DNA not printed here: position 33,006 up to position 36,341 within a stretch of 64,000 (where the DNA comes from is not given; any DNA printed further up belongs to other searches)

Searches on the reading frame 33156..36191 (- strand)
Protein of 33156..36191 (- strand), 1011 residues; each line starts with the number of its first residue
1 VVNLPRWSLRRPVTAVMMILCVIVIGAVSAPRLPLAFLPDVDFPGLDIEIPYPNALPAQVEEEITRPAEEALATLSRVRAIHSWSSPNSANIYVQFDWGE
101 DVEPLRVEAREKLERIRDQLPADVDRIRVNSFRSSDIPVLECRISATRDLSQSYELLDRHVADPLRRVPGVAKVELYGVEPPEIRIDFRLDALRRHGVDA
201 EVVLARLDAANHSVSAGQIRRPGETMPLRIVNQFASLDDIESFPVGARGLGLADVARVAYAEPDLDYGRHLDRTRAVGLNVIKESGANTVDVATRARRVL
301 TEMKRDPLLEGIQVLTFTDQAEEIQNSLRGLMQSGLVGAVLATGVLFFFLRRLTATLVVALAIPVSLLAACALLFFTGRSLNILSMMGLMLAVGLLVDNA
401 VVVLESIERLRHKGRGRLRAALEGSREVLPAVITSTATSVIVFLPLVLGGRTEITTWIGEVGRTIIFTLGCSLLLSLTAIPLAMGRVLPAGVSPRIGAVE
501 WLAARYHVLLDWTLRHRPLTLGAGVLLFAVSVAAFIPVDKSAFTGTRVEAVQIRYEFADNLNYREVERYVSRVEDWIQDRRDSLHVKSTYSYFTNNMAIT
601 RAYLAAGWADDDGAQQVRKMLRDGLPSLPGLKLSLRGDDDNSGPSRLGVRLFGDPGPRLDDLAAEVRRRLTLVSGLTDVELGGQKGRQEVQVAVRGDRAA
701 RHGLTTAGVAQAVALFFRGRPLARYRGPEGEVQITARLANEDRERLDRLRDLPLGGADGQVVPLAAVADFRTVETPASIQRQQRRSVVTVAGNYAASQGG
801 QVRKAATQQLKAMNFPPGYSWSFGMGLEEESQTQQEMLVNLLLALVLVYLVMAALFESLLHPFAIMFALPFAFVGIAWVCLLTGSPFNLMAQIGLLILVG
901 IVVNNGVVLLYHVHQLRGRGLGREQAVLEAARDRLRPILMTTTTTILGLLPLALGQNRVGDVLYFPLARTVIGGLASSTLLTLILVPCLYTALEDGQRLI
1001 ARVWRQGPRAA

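Call 26: search_protein_families(library=pfam, proteins=[window:33156-36191:-], max_evalue=0.001)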
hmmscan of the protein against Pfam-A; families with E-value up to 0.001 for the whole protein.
window:33156-36191:- (1011 aa): 3 families
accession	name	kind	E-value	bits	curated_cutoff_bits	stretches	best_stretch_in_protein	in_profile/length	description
PF00873.25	ACR_tran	-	3.1e-193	644.7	28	1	6-993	3-1020/1021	AcrB/AcrD/AcrF family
PF02355.23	SecD_SecF_C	-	6.1e-10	39.3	20.5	1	832-985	28-182/189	Protein export membrane protein SecD/SecF, C-terminal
PF03176.21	MMPL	-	4.5e-06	26.3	20.5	1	326-482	140-297/333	MMPL family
